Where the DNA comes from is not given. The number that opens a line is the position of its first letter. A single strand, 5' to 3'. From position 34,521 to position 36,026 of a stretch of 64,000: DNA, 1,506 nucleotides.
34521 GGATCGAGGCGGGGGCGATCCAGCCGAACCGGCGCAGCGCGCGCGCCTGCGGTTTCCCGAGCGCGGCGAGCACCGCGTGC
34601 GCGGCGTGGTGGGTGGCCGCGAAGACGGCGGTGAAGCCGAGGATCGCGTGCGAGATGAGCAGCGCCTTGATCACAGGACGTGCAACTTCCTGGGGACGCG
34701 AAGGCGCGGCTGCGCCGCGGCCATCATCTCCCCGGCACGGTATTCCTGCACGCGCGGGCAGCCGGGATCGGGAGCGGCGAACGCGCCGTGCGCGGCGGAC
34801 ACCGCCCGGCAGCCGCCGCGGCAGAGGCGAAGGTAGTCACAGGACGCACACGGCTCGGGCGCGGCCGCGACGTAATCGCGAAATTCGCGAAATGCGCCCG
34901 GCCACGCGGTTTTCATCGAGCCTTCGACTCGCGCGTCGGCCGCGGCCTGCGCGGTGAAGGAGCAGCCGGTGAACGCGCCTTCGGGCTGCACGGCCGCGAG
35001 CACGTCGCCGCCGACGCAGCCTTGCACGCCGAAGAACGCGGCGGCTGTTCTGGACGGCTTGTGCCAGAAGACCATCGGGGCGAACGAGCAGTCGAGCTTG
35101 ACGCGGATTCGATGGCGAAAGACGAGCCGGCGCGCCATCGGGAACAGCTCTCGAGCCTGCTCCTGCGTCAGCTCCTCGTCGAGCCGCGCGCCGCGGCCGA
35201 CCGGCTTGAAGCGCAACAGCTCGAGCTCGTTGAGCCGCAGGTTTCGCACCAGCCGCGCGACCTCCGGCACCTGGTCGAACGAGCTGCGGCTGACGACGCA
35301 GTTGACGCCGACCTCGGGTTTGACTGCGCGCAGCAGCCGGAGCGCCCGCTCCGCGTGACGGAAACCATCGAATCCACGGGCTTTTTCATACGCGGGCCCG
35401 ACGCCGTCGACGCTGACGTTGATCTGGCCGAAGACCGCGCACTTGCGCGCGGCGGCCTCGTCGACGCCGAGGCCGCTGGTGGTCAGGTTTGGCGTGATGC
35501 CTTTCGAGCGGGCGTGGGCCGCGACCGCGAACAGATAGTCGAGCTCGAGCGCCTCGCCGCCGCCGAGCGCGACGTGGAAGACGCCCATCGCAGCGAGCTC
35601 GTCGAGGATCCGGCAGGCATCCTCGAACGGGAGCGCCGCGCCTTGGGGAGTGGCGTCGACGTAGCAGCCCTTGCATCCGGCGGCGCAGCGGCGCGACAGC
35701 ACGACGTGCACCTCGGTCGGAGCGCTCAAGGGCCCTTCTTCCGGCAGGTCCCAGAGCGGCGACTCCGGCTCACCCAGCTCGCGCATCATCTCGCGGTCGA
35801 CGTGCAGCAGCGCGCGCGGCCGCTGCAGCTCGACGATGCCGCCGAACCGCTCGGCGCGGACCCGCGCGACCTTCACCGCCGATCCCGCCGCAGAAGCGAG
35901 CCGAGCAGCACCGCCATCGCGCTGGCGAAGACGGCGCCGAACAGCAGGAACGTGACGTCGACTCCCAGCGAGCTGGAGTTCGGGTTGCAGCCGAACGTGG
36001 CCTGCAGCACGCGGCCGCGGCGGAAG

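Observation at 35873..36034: Hidden 53-codon ORF translationally coupled to a radical SAM/SPASM enzyme: candidate membrane-tethered substrate peptide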

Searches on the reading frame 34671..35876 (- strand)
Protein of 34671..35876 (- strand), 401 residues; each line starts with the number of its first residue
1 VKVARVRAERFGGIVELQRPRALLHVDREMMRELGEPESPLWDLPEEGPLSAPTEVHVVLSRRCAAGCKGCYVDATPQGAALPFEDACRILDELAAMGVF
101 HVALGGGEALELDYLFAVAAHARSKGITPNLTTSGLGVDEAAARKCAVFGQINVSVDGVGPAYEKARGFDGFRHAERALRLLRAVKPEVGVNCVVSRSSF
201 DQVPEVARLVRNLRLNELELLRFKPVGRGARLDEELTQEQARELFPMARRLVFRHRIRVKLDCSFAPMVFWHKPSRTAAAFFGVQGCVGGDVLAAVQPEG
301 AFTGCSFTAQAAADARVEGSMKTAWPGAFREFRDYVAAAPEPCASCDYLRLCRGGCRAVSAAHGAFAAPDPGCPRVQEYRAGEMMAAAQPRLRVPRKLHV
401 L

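Call 9: search_protein_families(library=ncbifam, proteins=[window:34671-35876:-], max_evalue=0.1)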
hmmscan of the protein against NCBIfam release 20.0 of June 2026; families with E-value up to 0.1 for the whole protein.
window:34671-35876:- (401 aa): 45 families (the best 25 are shown)
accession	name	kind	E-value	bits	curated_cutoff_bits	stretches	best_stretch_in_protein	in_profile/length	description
TIGR03962.1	mycofact_rSAM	equivalog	4.5e-34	118.1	265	1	50-376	8-334/339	mycofactocin radical SAM maturase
TIGR04303.1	GeoRSP_rSAM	equivalog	2.9e-26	92.8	400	1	50-373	1-324/325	GeoRSP system radical SAM/SPASM protein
TIGR04051.1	rSAM_NirJ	equivalog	6.2e-25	87.9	515.45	1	60-236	8-189/354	heme d1 biosynthesis radical SAM protein NirJ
TIGR02109.1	PQQ_syn_pqqE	equivalog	2.3e-24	86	381.35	1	51-376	4-333/358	pyrroloquinoline quinone biosynthesis protein PqqE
TIGR04054.1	rSAM_NirJ1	equivalog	5.6e-23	81.2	650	2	59-246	41-234/387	putative heme d1 biosynthesis radical SAM protein NirJ1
TIGR04545.1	rSAM_ahbD_hemeb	equivalog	1.7e-21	77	500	1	60-373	6-335/339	heme b synthase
NF045574.1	sacti_mat_StsB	exception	3.2e-21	75.7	625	1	59-361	101-400/466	StsB family radical SAM/SPASM domain sactipeptide maturase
TIGR04546.1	rSAM_ahbC_deAc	equivalog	1.5e-20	73.4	650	1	59-244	44-235/390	12,18-didecarboxysiroheme deacetylase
TIGR04055.1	rSAM_NirJ2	equivalog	2.5e-20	73.3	500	1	62-373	8-322/326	putative heme d1 biosynthesis radical SAM protein NirJ2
TIGR04053.2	TIGR04053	equivalog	2.5e-20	73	395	1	59-254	13-216/366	TIGR04053 family radical SAM/SPASM domain-containing protein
TIGR04347.1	pseudo_SAM_Halo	equivalog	1.3e-19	70.8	525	2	60-243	44-233/390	TIGR04347 family pseudo-SAM/SPASM protein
TIGR04103.1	rSAM_nif11_3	equivalog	7.5e-18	64.3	725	1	61-359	12-328/412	nif11-class peptide radical SAM maturase 3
TIGR04133.1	rSAM_w_lipo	hypoth_equivalog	9.6e-17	60.9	425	1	63-356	33-331/350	TIGR04133 family radical SAM/SPASM protein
TIGR04250.1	SCM_rSAM_ScmE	equivalog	9.4e-13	47.8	400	1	53-211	2-166/358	SynChlorMet cassette radical SAM/SPASM protein ScmE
NF050035.1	rSAM_WgK_link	exception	1.1e-11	44.4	650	1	51-251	6-212/367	radical SAM/SPASM peptide maturase WgkB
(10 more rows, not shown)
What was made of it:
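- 34671..35876 (-): Radical SAM/SPASM enzyme, 401 aa, start GTG 35876. Best equivalogs are all below cutoff: MftC 118/265, GeoRSP 93/400, PqqE 86/381 (call 9).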

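Call 10: search_protein_families(library=pfam, proteins=[window:34671-35876:-], max_evalue=0.1)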
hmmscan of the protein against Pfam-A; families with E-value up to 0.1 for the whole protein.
window:34671-35876:- (401 aa): 2 families
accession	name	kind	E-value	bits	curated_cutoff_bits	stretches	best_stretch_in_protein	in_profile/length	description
PF04055.27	Radical_SAM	-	2.5e-12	47.7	29.5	1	59-208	2-164/166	Radical SAM superfamily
PF13353.11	Fer4_12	-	0.00051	20.8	22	1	59-158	10-115/137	4Fe-4S single cluster domain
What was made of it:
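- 34671..35876 (-): PF04055 (call 10).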

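Call 11: find_related_loci(query=window:34671-35876:-, collection=genome_contigs, flank=6000)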
Query window:34671-35876:- (401 aa) in genome_contigs; peptide patterns used: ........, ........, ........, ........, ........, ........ (x = any residue, [..] = any of these).
135 stretches matched a pattern; 38 encode a relative of the query (tblastn E <= 1e-3); 37 distinct loci.
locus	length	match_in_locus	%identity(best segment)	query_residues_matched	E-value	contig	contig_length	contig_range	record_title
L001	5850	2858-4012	83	1-385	0e+0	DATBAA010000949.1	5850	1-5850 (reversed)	MAG TPA_asm: Myxococcales bacterium isolate SMAG_U5719 k141_3710643, whole genome shotgun sequence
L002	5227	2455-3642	81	1-397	0e+0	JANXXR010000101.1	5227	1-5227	MAG: Deltaproteobacteria bacterium isolate GL140_3_metabat_160_sub GL140_3_k141_1742603, whole genome shotgun sequence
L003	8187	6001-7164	83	9-395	0e+0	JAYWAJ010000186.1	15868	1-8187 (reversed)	MAG: Deltaproteobacteria bacterium isolate GL92_UP_metabat_154 GL92_UP_metabat_154_185, whole genome shotgun sequence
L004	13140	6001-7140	78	1-380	0e+0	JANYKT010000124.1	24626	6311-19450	MAG: Deltaproteobacteria bacterium isolate GL140_5_metabinner_43_sub GL140_5_k141_2165889, whole genome shotgun sequence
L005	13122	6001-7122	83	1-381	0e+0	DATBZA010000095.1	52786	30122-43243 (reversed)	MAG TPA_asm: Myxococcales bacterium isolate SMAG_U7607 k141_1125353, whole genome shotgun sequence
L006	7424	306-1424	83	1-380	0e+0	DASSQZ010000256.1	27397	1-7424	MAG TPA_asm: Myxococcales bacterium isolate SMAG_U476 k141_863052, whole genome shotgun sequence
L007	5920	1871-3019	78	1-381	0e+0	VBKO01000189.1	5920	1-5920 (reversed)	MAG: Deltaproteobacteria bacterium isolate DP_11 14_0927_12_40cm_scaffold_16592, whole genome shotgun sequence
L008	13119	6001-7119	83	1-380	0e+0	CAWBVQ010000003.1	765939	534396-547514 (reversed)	MAG: uncultured delta proteobacterium isolate MFD08416.bin.2.80 genome assembly, contig: contig_11622, whole genome shot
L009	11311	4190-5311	82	1-381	0e+0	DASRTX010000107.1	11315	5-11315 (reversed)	MAG TPA_asm: Myxococcales bacterium isolate SMAG_U7511 k141_2572251, whole genome shotgun sequence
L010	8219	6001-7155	78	3-379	0e+0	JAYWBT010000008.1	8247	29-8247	MAG: Deltaproteobacteria bacterium isolate GL93_UP_metabinner_28_sub GL93_UP_metabinner_28_sub_7, whole genome shotgun s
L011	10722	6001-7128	81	1-381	0e+0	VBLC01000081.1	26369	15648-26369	MAG: Deltaproteobacteria bacterium isolate DP_25 14_0927_12_20cm_scaffold_685, whole genome shotgun sequence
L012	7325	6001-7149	79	1-381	0e+0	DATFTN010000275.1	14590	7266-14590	MAG TPA_asm: Myxococcales bacterium isolate SMAG_U9411 k141_2376708, whole genome shotgun sequence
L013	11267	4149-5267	82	1-380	0e+0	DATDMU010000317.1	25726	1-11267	MAG TPA_asm: Myxococcales bacterium isolate SMAG_U419 k141_1037184, whole genome shotgun sequence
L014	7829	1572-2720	78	1-381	0e+0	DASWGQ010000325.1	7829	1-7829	MAG TPA_asm: Myxococcales bacterium isolate SMAG_U2820 k141_91763, whole genome shotgun sequence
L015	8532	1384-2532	78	1-381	0e+0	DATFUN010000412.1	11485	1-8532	MAG TPA_asm: Myxococcales bacterium isolate SMAG_U9438 k141_1469519, whole genome shotgun sequence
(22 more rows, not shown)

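Call 29: search_solved_structures(query=window:34671-35876:-, max_evalue=0.001, show_alignments=1)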
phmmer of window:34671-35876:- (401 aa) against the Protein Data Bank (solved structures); distinct sequences matched with E-value up to 0.001: 7.
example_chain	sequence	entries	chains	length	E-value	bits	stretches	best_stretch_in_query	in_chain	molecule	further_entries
6c8v_A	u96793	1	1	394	1.4e-12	50.6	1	51-374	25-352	Coenzyme PQQ synthesis protein E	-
6efn_A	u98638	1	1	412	5.1e-08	35.6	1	53-212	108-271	Sporulation killing factor maturation protein SkfB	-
4k37_A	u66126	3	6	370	0.00015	24.2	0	336-359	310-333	Anaerobic sulfatase-maturating enzyme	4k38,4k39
4k36_A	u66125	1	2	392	0.00018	24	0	336-359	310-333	Anaerobic sulfatase-maturating enzyme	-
7vob_C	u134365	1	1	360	0.0003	23.2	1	58-223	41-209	Cytosylglucuronate decarboxylase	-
7voc_C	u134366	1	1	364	0.0003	23.2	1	58-223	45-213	Cytosylglucuronate decarboxylase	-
5v1q_A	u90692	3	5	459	0.00065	22.1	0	44-208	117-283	Radical SAM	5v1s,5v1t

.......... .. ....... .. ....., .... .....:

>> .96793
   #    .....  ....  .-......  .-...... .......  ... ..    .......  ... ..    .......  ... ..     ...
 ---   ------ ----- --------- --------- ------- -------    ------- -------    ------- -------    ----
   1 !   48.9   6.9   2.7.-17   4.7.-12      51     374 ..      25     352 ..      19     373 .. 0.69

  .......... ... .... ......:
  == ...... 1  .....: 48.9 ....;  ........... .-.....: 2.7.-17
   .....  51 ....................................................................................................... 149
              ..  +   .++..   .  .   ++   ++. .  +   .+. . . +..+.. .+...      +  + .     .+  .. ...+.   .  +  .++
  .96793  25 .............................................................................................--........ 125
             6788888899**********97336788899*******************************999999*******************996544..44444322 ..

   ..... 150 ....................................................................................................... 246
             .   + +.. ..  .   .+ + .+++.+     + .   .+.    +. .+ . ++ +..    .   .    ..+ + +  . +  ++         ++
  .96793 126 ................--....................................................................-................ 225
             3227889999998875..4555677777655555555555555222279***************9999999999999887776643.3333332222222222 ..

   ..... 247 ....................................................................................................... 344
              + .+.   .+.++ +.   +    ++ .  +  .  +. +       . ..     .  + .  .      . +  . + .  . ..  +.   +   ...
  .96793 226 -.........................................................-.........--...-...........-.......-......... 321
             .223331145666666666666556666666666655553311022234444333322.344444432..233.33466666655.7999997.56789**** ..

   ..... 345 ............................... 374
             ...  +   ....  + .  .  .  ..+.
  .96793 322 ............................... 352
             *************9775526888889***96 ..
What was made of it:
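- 34671..35876 (-): PDB sequence search hits PqqE at 1.4e-12 (call 29).
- On PqqE (TIGR02109): PqqE is the closest solved sequence relative, at only E 1.4e-12 (call 29).
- Closest known: PqqA/PqqE and MftA/MftC. Same: MftC and PqqE are the top sequence relatives of the enzyme (calls 9, 29).
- Closest known: anSME. Different: The sequence match to anSME is confined to the SPASM Cys motif (call 29).
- The nearest relatives by sequence are MftC, GeoRSP and PqqE (calls 9, 29).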

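Call 42: find_homologous_proteins(query=window:34671-35876:-, max_evalue=1e-10)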
Query window:34671-35876:- (401 aa): 1585 proteins with E <= 1e-10 among 8000 candidates; the best 120 are listed.
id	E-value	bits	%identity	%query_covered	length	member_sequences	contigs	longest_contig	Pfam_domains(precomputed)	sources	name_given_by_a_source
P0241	2.3e-266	901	100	100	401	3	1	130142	PF04055.28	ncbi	ncbi:MAG: radical SAM/SPASM domain-containing protein [Myxococcales bacterium]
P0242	2.9e-227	772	89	95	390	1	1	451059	PF04055.28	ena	-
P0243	3.4e-227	772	89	95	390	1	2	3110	PF04055.28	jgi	-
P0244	4.6e-227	772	89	95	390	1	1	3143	PF04055.28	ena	-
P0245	9.5e-227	771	88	95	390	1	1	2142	PF04055.28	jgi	-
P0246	1.7e-226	770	88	95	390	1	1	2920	PF04055.28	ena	-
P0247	3.9e-226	769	88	95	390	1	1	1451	PF04055.28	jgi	-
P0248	1.8e-220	750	85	98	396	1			PF04055.28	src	-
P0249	8.0e-220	748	87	95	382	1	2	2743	PF04055.28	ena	-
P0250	1.0e-219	748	85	96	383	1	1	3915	PF04055.28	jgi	jgi:radical SAM protein with 4Fe4S-binding SPASM domain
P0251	2.7e-218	743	86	95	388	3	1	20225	PF04055.28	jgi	-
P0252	3.2e-218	743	86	95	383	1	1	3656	PF04055.28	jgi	jgi:radical SAM protein with 4Fe4S-binding SPASM domain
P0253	1.3e-217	741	86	95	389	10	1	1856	PF04055.28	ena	-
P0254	1.8e-217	740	86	95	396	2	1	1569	PF04055.28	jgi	-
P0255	1.8e-216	737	86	95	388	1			PF04055.28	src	-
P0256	5.1e-215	732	84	95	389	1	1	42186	PF04055.28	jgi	jgi:radical SAM protein with 4Fe4S-binding SPASM domain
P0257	6.1e-215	732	85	95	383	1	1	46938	PF04055.28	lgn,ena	-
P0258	1.1e-214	731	86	95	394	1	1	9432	PF04055.28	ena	-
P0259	2.4e-214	730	84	95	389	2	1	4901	PF04055.28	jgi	jgi:radical SAM protein with 4Fe4S-binding SPASM domain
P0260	7.5e-214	728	81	99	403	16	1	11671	PF04055.28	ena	-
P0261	8.4e-213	725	83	99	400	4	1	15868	PF04055.28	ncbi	-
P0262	1.6e-212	724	83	97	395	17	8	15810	PF04055.28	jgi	jgi:radical SAM protein with 4Fe4S-binding SPASM domain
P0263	2.3e-212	723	85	95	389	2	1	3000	PF04055.28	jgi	jgi:radical SAM protein with 4Fe4S-binding SPASM domain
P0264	3.3e-212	723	84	95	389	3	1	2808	PF04055.28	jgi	-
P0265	1.0e-211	721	84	98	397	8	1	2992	PF04055.28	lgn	-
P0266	1.1e-211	721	84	95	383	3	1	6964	PF04055.28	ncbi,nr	ncbi:MAG TPA: radical SAM protein [Myxococcales bacterium]|nr:radical SAM protein [Myxococcales bact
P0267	1.3e-211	721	85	95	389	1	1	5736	PF04055.28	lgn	-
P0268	1.0e-210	718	84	95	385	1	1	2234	PF04055.28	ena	-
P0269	1.3e-209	714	82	95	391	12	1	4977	PF04055.28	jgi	jgi:radical SAM protein with 4Fe4S-binding SPASM domain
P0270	9.1e-209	711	81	96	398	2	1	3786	PF04055.28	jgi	-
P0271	3.5e-208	710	81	96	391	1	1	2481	PF04055.28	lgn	-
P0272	1.5e-206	704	81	95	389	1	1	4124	PF04055.28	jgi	jgi:radical SAM protein with 4Fe4S-binding SPASM domain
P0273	3.0e-205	700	83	95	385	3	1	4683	PF04055.28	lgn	-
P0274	1.4e-204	698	81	95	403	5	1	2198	PF04055.28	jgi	jgi:radical SAM protein with 4Fe4S-binding SPASM domain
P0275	7.3e-204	695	79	99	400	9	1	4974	PF04055.28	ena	-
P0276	8.7e-204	695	81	95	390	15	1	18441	PF04055.28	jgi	-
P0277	9.9e-204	695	82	95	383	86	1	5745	PF04055.28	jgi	-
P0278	1.5e-203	694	82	95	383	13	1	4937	PF04055.28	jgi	jgi:radical SAM protein with 4Fe4S-binding SPASM domain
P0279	1.8e-202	691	81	95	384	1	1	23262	PF04055.28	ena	-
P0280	6.4e-202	689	82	95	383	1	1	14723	PF04055.28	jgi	jgi:radical SAM protein with 4Fe4S-binding SPASM domain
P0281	2.9e-201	687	82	95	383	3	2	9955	PF04055.28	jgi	jgi:radical SAM protein with 4Fe4S-binding SPASM domain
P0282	2.2e-200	684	80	95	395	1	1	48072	PF04055.28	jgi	jgi:radical SAM protein with 4Fe4S-binding SPASM domain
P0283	2.7e-199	680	78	94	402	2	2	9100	PF04055.28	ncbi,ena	-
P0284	6.4e-199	679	80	95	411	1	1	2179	PF04055.28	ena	-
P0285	8.4e-199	679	81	95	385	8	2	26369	PF04055.28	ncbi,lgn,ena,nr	ncbi:MAG: radical SAM protein [Deltaproteobacteria bacterium]|nr:MAG: radical SAM protein [Deltaprot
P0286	1.8e-198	678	77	99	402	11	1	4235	PF04055.28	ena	-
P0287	2.6e-198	677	80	95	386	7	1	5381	PF04055.28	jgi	jgi:radical SAM protein with 4Fe4S-binding SPASM domain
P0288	7.6e-198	676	81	95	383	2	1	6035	PF04055.28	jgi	jgi:radical SAM protein with 4Fe4S-binding SPASM domain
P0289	7.3e-197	672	79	95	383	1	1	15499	PF04055.28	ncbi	-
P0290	1.0e-196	672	76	98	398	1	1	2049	PF04055.28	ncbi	-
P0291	1.1e-196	672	80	95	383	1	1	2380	PF04055.28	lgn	-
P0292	1.2e-196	672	78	97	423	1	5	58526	PF04055.28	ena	-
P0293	1.3e-196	672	77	96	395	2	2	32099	PF04055.28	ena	-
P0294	1.1e-194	665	77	95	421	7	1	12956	PF04055.28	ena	-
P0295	1.3e-194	665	81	92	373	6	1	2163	PF04055.28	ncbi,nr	ncbi:MAG TPA: radical SAM protein, partial [Myxococcales bacterium]|nr:radical SAM protein [Myxococc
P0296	1.9e-193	661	74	99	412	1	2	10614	PF04055.28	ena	-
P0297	3.2e-193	660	78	95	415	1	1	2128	PF04055.28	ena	-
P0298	2.6e-192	657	76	97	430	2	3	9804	PF04055.28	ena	-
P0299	4.0e-192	657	76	95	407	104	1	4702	PF04055.28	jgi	-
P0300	2.3e-191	654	76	95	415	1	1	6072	PF04055.28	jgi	jgi:radical SAM protein with 4Fe4S-binding SPASM domain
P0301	3.1e-191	654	76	95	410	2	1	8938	PF04055.28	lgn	-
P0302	4.3e-191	653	76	95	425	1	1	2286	PF04055.28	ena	-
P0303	7.4e-191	653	76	95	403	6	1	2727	PF04055.28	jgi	jgi:radical SAM protein with 4Fe4S-binding SPASM domain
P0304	1.9e-190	651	76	95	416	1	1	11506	PF04055.28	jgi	jgi:radical SAM protein with 4Fe4S-binding SPASM domain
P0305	6.3e-190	649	74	99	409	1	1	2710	PF04055.28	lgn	-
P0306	6.5e-189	646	76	95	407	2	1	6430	PF04055.28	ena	-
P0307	6.9e-189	646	76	94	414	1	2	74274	PF04055.28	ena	-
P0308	8.2e-189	646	87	81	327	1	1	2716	PF04055.28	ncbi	ncbi:MAG: radical SAM protein, partial [Myxococcales bacterium]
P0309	2.6e-188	644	75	95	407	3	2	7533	PF04055.28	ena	-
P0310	1.5e-187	642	75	96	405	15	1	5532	PF04055.28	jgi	jgi:radical SAM protein with 4Fe4S-binding SPASM domain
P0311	2.2e-187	641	73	100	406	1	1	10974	PF04055.28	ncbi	ncbi:MAG: mycofactocin radical SAM maturase [Myxococcales bacterium]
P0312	4.9e-187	640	75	95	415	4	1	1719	PF04055.28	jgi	jgi:radical SAM protein with 4Fe4S-binding SPASM domain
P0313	1.5e-186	638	74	95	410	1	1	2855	PF04055.28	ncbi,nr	ncbi:MAG: radical SAM protein [Deltaproteobacteria bacterium]|nr:radical SAM protein [Deltaproteobac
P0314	6.9e-185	633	74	95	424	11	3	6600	PF04055.28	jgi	jgi:radical SAM protein with 4Fe4S-binding SPASM domain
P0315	4.8e-182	624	72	98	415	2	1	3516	PF04055.28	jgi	-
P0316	1.2e-181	622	71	97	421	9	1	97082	PF04055.28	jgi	jgi:radical SAM protein with 4Fe4S-binding SPASM domain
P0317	7.2e-181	620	73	96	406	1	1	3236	PF04055.28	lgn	-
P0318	2.2e-180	618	71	95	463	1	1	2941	PF04055.28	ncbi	-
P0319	5.0e-180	617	72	95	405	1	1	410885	PF04055.28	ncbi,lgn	-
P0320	2.9e-179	614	71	99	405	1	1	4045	PF04055.28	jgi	jgi:radical SAM protein with 4Fe4S-binding SPASM domain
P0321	3.4e-179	614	72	95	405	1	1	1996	PF04055.28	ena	-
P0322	4.0e-176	604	68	99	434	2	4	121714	PF04055.28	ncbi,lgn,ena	-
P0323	6.2e-176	603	77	88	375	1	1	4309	PF04055.28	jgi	jgi:radical SAM protein with 4Fe4S-binding SPASM domain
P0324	6.8e-176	603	70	95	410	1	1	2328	PF04055.28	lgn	-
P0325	3.1e-175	601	69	99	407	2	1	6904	PF04055.28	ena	-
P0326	7.9e-175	600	70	95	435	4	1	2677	PF04055.28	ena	-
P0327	1.8e-170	585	73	95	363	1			PF04055.28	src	-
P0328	8.3e-163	560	67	95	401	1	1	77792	PF04055.28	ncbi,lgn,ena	-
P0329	3.7e-159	548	86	72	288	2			PF04055.28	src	-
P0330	3.1e-158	545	77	82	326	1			PF04055.28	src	-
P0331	2.3e-154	532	64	95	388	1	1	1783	PF04055.28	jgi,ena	-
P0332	3.7e-154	532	65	94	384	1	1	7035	PF04055.28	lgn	-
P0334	1.4e-153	530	63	97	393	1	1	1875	PF04055.28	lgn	-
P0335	2.8e-153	529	63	94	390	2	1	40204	PF04055.28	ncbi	-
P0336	8.7e-153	527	62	98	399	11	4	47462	PF04055.28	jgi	-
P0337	1.2e-152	527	64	94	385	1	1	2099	PF04055.28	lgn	-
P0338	1.3e-152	527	63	95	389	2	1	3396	PF04055.28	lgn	-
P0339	2.6e-152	526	65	92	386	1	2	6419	PF04055.28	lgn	-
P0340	4.5e-152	525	64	94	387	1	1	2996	PF04055.28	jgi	jgi:radical SAM protein with 4Fe4S-binding SPASM domain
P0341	5.6e-152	524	62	94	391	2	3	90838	PF04055.28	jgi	jgi:radical SAM protein with 4Fe4S-binding SPASM domain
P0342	9.6e-152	524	63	94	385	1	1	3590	PF04055.28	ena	-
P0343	1.4e-151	523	64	94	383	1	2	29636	PF04055.28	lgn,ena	-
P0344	2.2e-151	523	63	96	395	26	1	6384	PF04055.28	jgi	jgi:radical SAM protein with 4Fe4S-binding SPASM domain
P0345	3.4e-151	522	62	94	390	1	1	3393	PF04055.28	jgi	-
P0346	4.6e-151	521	64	94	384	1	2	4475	PF04055.28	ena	-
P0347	2.1e-150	519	62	94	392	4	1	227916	PF04055.28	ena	-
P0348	2.4e-150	519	62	94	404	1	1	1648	PF04055.28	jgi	jgi:radical SAM protein with 4Fe4S-binding SPASM domain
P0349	3.2e-150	519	63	94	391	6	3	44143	PF04055.28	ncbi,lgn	-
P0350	4.1e-150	518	63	93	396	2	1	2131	PF04055.28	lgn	-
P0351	5.4e-150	518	64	94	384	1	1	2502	PF04055.28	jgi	jgi:radical SAM protein with 4Fe4S-binding SPASM domain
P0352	1.1e-149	517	63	94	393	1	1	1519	PF04055.28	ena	-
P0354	2.9e-149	516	63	94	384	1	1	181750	PF04055.28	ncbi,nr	ncbi:MAG: radical SAM protein [Archangiaceae bacterium]|nr:radical SAM protein [Archangiaceae bacter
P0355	9.1e-149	514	62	94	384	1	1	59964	PF04055.28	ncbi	-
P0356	3.6e-148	512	62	94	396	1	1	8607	PF04055.28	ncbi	-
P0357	4.2e-148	512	63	94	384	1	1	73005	PF04055.28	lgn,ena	-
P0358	6.2e-148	511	61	94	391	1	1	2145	PF04055.28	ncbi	-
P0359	7.2e-148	511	62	94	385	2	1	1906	PF04055.28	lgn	-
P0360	1.4e-147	510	62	95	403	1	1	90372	PF04055.28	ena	-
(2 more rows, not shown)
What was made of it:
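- On Mycofactocin maturase MftC (TIGR03962): One database homologue is named 'mycofactocin radical SAM maturase' (P0311, call 42), which is probably an over-annotation.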
